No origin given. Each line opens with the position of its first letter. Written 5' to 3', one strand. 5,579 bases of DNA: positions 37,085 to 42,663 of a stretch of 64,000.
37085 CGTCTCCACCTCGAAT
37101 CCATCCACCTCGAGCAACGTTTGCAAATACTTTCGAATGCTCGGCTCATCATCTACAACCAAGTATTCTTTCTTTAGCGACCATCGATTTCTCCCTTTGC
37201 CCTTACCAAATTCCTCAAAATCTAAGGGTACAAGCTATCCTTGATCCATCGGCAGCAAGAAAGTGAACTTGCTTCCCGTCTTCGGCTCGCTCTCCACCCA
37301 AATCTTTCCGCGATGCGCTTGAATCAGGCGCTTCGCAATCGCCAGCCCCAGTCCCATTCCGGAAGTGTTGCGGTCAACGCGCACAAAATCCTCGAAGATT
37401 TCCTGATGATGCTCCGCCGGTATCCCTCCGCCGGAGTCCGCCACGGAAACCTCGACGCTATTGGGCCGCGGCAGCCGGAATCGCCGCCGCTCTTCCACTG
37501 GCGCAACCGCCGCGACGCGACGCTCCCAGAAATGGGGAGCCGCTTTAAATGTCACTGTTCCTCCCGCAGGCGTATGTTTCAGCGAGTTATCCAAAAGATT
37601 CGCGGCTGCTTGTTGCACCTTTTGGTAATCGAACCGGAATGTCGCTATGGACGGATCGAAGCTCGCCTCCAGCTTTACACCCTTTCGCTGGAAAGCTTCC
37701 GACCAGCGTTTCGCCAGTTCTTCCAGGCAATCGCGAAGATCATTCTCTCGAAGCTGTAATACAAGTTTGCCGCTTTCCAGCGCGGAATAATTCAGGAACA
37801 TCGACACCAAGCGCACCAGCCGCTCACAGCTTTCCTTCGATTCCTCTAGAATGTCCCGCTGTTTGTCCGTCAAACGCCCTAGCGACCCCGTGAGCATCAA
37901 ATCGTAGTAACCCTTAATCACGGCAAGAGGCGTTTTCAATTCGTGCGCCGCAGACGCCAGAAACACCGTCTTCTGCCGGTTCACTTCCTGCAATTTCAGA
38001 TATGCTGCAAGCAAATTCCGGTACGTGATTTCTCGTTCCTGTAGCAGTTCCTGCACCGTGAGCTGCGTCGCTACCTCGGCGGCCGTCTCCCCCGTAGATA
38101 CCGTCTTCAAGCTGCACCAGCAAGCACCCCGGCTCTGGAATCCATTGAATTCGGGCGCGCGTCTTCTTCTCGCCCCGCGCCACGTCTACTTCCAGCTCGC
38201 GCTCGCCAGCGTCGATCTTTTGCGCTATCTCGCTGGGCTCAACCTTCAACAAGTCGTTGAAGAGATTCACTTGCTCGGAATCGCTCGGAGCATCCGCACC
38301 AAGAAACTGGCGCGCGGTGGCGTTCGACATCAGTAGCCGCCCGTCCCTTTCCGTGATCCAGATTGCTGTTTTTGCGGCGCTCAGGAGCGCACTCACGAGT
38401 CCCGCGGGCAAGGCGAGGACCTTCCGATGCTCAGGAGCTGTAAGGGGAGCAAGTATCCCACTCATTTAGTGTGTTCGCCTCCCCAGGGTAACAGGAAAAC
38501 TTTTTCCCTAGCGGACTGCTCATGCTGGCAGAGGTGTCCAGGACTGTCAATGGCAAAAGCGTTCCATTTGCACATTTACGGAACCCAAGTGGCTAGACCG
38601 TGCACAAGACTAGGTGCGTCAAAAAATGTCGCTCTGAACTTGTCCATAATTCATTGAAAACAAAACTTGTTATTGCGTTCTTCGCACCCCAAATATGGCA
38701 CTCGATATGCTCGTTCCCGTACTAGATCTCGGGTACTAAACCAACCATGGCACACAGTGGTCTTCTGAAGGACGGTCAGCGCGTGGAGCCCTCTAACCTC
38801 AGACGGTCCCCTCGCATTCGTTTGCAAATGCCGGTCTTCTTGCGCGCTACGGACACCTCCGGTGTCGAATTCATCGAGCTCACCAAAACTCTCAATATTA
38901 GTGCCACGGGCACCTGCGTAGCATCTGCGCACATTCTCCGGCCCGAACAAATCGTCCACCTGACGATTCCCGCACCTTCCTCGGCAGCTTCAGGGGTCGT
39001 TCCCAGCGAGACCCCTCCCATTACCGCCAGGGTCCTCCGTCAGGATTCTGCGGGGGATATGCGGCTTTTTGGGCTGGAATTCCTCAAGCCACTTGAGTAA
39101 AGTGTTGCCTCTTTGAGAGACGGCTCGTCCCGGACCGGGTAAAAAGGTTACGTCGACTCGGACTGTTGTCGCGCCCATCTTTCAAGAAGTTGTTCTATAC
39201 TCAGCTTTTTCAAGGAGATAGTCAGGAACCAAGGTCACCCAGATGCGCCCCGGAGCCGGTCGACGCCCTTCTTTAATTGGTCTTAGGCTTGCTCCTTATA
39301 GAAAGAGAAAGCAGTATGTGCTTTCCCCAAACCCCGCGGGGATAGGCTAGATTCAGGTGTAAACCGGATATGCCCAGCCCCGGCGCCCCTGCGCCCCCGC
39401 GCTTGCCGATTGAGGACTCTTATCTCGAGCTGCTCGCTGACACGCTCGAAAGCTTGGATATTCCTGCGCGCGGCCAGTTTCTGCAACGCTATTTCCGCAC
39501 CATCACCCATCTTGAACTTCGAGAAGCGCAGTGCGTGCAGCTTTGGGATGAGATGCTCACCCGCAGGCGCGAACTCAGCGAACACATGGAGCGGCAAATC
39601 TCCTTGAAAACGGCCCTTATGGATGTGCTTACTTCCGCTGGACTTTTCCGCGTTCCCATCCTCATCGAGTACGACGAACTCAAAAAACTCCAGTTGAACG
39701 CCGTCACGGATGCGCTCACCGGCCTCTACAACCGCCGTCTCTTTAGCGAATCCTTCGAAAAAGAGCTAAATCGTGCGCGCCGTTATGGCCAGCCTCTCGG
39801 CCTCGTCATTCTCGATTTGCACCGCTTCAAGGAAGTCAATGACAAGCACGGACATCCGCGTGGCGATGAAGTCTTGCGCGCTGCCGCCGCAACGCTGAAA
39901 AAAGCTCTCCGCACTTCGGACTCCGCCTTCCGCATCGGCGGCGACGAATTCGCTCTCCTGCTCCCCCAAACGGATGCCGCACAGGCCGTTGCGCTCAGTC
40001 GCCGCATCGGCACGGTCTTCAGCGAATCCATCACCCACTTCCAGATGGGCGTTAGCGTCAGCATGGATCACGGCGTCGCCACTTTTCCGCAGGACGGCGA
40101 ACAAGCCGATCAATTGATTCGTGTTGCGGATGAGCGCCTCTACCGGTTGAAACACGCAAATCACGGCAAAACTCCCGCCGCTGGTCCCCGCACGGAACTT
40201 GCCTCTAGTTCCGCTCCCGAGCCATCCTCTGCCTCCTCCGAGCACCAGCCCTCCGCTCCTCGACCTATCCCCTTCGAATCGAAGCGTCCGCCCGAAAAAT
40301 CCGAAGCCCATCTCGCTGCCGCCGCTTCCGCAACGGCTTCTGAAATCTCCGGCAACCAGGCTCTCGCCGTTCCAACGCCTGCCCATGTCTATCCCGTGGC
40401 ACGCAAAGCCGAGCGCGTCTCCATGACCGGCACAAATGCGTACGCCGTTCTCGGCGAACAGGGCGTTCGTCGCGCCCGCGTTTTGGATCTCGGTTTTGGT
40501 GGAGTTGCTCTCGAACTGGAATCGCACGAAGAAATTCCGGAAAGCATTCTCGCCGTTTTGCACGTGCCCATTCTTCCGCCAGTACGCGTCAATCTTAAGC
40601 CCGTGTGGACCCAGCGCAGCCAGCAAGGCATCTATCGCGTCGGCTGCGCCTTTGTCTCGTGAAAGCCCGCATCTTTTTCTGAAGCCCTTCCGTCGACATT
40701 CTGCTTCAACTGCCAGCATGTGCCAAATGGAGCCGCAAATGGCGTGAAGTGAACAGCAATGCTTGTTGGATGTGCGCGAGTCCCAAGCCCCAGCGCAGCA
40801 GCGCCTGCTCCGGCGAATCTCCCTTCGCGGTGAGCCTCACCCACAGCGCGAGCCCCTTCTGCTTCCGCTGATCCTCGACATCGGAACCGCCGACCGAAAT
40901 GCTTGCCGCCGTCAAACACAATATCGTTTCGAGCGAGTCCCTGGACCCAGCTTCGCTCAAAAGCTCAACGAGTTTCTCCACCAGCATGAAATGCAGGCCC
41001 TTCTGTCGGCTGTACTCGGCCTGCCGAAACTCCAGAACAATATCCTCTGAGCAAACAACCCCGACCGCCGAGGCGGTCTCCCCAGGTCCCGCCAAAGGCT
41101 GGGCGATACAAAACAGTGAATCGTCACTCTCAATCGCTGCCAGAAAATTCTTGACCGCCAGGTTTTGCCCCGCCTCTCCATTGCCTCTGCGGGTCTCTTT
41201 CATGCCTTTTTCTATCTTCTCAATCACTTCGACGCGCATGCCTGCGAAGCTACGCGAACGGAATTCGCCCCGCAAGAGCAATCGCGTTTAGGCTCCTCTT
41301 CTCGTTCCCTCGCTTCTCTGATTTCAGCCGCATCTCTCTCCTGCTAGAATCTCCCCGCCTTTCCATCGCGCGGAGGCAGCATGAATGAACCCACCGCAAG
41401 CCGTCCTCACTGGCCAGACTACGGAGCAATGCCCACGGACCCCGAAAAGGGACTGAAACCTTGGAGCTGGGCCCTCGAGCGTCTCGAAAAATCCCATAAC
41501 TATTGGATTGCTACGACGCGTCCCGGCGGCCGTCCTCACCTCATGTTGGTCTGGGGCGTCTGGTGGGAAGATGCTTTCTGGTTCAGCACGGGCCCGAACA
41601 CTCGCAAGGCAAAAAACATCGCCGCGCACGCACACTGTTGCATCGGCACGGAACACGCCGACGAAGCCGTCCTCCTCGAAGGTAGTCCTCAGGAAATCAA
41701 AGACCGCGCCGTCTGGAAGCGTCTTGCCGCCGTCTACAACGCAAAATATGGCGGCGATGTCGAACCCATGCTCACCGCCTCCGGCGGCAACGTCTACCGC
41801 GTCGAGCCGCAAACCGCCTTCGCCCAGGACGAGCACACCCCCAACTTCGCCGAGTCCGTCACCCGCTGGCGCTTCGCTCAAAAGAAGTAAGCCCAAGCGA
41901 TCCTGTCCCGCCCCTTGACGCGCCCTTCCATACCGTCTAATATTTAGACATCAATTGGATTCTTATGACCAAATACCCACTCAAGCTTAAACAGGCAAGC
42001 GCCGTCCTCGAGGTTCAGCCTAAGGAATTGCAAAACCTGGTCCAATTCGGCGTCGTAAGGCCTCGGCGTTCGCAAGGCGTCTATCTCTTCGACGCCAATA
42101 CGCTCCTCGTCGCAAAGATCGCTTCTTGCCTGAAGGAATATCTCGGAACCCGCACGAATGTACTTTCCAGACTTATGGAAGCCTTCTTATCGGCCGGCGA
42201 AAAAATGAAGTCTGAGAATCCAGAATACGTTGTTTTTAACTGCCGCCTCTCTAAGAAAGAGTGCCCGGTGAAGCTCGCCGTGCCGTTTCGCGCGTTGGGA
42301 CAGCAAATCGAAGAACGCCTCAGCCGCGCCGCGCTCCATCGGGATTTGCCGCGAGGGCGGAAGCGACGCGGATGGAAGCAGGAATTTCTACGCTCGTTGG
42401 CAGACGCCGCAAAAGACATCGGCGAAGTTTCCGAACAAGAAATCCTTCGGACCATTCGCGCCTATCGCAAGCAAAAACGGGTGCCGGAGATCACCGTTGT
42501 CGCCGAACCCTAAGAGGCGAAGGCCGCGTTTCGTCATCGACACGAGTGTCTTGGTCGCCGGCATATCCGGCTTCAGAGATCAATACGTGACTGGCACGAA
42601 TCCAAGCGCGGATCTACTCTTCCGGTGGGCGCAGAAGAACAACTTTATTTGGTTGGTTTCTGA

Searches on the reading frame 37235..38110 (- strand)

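Call 29: search_protein_families(library=pfam, proteins=[window:37235-38110:-], max_evalue=0.001)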
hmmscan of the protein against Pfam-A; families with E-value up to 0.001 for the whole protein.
window:37235-38110:- (291 aa): 2 families
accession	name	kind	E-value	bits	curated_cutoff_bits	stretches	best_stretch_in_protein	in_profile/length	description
PF02518.31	HATPase_c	-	1e-26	94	26.4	1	161-289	2-110/111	Histidine kinase-, DNA gyrase B-, and HSP90-like ATPase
PF00512.31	HisKA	-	4.1e-16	59.2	26.9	1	47-114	2-66/66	His Kinase A (phospho-acceptor) domain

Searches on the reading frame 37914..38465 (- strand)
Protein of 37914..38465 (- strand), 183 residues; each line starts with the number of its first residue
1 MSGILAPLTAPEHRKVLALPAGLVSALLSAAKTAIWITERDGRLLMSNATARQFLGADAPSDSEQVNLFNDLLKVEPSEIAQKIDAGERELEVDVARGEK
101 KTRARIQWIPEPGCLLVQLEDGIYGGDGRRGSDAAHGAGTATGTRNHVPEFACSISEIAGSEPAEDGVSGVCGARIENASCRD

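Call 61: search_protein_families(library=pfam, proteins=[window:37914-38465:-], max_evalue=0.01)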
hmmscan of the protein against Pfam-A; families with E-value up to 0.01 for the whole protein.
window:37914-38465:- (183 aa): 1 family
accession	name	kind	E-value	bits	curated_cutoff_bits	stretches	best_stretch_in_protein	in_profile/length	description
PF00989.32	PAS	-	0.0009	19.7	22.6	1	24-95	3-77/113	PAS fold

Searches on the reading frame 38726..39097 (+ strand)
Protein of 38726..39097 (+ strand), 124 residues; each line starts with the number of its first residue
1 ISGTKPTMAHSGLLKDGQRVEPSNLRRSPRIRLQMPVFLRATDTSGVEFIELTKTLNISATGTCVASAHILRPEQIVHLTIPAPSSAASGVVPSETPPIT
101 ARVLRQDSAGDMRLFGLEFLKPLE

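Call 61: search_protein_families(library=pfam, proteins=[window:38726-39097:+], max_evalue=0.01)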
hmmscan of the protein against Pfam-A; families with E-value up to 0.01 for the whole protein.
window:38726-39097:+ (124 aa): 1 family
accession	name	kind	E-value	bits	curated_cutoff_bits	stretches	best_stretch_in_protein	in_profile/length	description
PF07238.19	PilZ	-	1.3e-08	35.6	22.5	1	25-121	2-87/102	PilZ domain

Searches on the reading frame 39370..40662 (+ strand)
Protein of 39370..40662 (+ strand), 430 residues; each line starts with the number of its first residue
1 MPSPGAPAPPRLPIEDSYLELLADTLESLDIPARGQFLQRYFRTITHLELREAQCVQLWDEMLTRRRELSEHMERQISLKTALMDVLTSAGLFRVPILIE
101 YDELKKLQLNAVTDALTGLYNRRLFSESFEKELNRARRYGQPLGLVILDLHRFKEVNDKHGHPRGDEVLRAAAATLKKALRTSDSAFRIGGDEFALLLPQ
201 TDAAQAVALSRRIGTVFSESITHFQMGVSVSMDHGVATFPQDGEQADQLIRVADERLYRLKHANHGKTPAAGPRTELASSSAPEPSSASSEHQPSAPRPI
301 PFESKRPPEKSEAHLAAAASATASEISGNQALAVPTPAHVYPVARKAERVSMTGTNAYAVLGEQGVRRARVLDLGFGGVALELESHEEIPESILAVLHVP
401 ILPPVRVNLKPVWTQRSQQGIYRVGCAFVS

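Call 29: search_protein_families(library=pfam, proteins=[window:39370-40662:+], max_evalue=0.001)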
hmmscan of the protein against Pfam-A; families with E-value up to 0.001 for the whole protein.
window:39370-40662:+ (430 aa): 1 family
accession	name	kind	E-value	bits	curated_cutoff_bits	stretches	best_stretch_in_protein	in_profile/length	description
PF00990.26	GGDEF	-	8e-44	149.7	23.8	1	111-264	1-158/161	Diguanylate cyclase, GGDEF domain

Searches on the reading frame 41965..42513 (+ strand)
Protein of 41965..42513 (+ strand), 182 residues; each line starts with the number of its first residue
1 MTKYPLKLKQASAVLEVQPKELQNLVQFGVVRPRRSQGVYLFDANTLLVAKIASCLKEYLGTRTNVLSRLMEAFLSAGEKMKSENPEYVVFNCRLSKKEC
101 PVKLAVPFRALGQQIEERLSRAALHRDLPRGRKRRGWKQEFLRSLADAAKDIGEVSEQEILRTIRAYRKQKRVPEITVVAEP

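Call 61: search_protein_families(library=pfam, proteins=[window:41965-42513:+], max_evalue=0.01)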
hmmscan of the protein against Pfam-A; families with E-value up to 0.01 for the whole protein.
window:41965-42513:+ (182 aa): 1 family
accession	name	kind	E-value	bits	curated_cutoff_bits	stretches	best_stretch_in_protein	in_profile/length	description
PF13411.12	MerR_1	-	8e-05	23.1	21.6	1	7-72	2-67/69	MerR HTH family regulatory protein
